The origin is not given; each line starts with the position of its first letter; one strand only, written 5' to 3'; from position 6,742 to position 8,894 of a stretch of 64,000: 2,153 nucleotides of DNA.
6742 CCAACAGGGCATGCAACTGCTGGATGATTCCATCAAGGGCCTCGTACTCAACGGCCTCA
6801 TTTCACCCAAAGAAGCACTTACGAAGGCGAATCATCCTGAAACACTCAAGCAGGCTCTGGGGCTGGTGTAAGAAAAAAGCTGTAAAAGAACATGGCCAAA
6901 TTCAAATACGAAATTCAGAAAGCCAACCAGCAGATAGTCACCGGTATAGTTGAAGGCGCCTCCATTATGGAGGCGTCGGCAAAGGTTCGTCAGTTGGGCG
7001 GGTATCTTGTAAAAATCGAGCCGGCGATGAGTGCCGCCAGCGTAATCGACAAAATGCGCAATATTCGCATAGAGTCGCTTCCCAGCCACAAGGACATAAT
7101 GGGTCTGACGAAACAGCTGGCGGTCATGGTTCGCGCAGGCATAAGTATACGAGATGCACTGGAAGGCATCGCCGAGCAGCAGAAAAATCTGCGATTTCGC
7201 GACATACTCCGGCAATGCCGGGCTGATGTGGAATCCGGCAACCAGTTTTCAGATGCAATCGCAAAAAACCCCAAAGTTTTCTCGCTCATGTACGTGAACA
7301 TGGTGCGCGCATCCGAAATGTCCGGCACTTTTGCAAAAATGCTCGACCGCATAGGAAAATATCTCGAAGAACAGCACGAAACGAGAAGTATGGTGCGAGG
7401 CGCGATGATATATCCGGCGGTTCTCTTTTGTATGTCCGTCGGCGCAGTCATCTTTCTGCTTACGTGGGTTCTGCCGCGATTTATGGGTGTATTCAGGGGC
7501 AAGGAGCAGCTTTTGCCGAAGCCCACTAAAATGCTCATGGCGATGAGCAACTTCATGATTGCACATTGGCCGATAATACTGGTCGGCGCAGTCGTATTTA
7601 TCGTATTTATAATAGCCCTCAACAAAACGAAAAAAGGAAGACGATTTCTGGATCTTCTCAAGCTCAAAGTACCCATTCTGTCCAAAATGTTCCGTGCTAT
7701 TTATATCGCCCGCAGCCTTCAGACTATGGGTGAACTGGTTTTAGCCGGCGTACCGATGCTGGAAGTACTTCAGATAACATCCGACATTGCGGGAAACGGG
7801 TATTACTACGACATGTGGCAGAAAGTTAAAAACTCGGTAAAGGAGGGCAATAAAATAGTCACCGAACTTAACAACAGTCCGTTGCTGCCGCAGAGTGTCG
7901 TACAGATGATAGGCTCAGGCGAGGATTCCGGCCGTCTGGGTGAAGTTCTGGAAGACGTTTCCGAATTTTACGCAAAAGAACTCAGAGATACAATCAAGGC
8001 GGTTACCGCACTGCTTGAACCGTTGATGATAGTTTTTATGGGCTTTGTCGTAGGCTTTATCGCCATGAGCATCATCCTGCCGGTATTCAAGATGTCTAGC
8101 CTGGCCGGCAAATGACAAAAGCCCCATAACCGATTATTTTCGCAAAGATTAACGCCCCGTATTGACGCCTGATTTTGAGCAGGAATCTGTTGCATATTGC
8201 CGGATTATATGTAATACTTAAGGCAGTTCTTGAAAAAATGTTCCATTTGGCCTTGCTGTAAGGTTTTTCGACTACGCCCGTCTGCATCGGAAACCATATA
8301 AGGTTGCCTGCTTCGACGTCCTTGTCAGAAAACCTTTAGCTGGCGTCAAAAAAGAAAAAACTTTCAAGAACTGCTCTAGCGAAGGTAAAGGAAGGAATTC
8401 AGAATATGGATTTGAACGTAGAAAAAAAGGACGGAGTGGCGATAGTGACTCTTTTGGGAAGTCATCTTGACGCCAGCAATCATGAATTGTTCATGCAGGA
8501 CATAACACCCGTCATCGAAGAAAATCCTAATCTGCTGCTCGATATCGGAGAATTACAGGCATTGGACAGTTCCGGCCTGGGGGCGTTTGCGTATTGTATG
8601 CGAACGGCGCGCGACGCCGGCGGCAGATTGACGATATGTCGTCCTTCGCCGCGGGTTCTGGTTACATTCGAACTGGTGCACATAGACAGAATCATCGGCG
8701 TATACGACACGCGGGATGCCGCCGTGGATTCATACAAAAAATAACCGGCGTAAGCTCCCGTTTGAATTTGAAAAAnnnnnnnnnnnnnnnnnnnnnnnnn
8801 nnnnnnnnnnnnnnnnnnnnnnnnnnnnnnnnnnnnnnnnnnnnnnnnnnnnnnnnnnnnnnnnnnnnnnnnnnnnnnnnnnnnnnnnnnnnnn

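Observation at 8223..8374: Identical 34-nt core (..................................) embedded in two different palindromic intergenic elements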

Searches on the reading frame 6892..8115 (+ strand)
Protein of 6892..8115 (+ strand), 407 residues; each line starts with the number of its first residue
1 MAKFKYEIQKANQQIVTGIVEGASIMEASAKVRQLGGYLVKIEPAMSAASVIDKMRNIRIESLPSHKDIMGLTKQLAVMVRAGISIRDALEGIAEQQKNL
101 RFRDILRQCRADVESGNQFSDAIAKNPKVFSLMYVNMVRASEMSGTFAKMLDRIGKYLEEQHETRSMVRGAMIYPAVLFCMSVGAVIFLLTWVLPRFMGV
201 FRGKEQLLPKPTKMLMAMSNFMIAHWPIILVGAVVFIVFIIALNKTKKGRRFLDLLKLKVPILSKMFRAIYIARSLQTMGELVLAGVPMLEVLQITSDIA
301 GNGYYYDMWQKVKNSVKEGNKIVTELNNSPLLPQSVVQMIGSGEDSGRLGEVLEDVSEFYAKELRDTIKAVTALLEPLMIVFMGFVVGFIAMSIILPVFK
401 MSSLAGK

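Call 14: find_encoding_contigs(protein=window:6892-8115:+, flank=10000, max_places=6)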
Protein window:6892-8115:+ (407 aa): 6 contigs read that carry it; 6 places shown.
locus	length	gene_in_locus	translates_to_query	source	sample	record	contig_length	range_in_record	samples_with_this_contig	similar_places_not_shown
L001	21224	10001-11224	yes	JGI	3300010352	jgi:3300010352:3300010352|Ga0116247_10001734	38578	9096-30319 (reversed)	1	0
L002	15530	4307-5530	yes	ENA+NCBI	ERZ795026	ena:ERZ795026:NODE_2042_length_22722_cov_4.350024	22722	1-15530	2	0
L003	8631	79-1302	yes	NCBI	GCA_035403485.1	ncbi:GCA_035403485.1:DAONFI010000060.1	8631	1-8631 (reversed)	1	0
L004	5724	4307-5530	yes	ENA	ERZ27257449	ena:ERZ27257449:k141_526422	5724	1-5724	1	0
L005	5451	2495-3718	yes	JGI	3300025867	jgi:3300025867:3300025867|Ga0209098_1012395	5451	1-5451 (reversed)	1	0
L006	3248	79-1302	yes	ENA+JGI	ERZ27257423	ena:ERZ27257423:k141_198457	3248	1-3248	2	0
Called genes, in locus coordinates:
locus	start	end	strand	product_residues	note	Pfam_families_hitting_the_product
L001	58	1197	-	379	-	PF00589:Phage_integrase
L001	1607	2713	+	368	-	-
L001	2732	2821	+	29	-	-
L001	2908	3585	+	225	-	PF07385:Lyx_isomer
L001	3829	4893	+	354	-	PF25216:Volactin (weak), PF11104:PilM_2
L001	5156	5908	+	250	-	PF05137:PilN (weak)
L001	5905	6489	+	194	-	PF04350:PilO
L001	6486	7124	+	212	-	-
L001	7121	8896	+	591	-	PF05157:MshEN, PF00437:T2SSE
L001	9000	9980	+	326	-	PF00437:T2SSE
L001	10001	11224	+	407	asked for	PF00482:T2SSF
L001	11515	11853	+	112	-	PF01740:STAS, PF13466:STAS_2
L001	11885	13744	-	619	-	PF02518:HATPase_c, PF13589:HATPase_c_3, PF09239:Topo-VIb_trans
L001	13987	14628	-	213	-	PF04367:DUF502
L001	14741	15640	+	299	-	PF13620:CarboxypepD_reg (faint), PF20598:DUF6795 (faint)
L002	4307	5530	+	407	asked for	PF00482:T2SSF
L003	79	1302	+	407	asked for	PF00482:T2SSF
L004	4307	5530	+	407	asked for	PF00482:T2SSF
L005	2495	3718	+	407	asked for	PF00482:T2SSF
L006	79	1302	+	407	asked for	PF00482:T2SSF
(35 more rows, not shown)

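Call 28: find_homologous_proteins(query=window:6892-8115:+, max_evalue=1e-50)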
Query window:6892-8115:+ (407 aa): 6160 proteins with E <= 1e-50 among 8000 candidates; the best 120 are listed.
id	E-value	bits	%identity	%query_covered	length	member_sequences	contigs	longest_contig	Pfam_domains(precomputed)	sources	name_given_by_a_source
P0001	5.4e-258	873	100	100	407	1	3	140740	PF00482.29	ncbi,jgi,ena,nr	ncbi:MAG TPA: type II secretion system F family protein [Phycisphaerae bacterium]|nr:type II secreti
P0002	5.9e-257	870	100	100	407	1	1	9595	PF00482.29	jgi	-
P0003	2.8e-228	775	86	100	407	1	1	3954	PF00482.29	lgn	-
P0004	6.7e-165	567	100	65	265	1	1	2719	PF00482.29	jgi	-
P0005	1.1e-164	566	64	100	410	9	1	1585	PF00482.29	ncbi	-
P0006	1.3e-164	566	65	100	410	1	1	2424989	PF00482.29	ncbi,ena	-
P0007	4.7e-163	561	66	100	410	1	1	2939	PF00482.29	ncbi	-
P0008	2.4e-160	552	63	100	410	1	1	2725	PF00482.29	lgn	-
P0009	2.6e-160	552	64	100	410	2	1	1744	PF00482.29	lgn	-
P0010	3.9e-160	551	63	99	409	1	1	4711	PF00482.29,PF28597.1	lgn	-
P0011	8.2e-159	547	62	99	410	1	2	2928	PF00482.29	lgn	-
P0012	1.9e-157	542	61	100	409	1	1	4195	PF00482.29,PF28597.1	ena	-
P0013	1.5e-156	539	62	100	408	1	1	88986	PF00482.29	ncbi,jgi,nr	ncbi:MAG: type II secretion system F family protein [Planctomycetes bacterium]|jgi:type IV pilus ass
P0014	4.0e-156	538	66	93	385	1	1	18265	PF00482.29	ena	-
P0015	1.2e-154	533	61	100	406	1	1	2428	PF00482.29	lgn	-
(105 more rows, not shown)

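Call 29: find_encoding_contigs(protein=P0003, flank=5000, max_places=4)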
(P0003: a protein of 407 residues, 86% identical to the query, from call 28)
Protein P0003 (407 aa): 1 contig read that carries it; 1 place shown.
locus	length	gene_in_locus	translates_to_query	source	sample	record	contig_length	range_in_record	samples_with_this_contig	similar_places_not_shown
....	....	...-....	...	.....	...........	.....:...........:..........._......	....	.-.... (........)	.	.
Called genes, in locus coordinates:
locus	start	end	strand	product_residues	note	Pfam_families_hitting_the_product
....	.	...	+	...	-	?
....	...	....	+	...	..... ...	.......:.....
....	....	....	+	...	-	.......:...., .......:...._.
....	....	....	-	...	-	?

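Call 30: find_encoding_contigs(protein=P0006, flank=10000, max_places=3)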
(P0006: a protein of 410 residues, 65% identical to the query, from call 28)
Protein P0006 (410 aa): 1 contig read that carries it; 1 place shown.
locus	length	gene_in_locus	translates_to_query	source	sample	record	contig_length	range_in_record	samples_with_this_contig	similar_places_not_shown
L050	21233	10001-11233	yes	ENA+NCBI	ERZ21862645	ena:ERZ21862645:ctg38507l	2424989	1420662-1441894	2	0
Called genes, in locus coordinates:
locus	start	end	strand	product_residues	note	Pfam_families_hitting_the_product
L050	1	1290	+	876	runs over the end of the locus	PF03958:Secretin_N (faint), PF00263:Secretin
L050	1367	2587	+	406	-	PF25063:ARM_TT21_C (weak), PF03704:BTAD (faint), PF12895:ANAPC3 (faint), PF13424:TPR_12 (faint), PF13431:TPR_17 (faint), PF14559:TPR_19 (weak), PF23914:TPR_CcmH_CycH (weak), PF14559:TPR_19 (weak), +11 more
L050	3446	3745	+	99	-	PF07963:N_methyl (weak)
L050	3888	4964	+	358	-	PF11104:PilM_2, PF14450:FtsA (weak)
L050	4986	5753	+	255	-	-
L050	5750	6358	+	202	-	PF04350:PilO (weak)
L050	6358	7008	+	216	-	-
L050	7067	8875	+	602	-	PF05157:MshEN, PF00437:T2SSE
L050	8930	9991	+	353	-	PF00437:T2SSE, PF13401:AAA_22 (faint)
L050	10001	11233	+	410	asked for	PF00482:T2SSF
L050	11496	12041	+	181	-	PF07963:N_methyl (faint)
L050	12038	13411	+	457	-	-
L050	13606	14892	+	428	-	PF13546:DDE_5, PF01609:DDE_Tnp_1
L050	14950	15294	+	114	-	PF01740:STAS, PF13466:STAS_2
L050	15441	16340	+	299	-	PF02574:S-methyl_trans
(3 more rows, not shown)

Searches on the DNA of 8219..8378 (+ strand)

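Call 74: search_dna_similar(query=window:8219-8378:+, collection=ecoli_genomes, mode=distant, max_evalue=0.01, max_rows=5)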
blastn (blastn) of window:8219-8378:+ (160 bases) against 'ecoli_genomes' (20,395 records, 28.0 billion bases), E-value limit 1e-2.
No match.

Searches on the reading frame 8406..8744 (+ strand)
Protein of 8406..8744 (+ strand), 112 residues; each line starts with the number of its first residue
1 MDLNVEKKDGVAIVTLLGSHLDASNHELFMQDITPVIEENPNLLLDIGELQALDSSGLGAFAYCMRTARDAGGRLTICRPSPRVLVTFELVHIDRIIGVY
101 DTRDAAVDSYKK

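Call 63: search_protein_families(library=pfam, proteins=[window:8406-8744:+], max_evalue=0.00001)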
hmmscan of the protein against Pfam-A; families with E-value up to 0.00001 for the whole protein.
window:8406-8744:+ (112 aa): 2 families
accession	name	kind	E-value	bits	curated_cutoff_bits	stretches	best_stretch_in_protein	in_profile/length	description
PF01740.26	STAS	-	6.1e-19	68.2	22.6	1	3-106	2-106/106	STAS domain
PF13466.11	STAS_2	-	7.5e-11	42.5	29.2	1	17-92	3-78/80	STAS domain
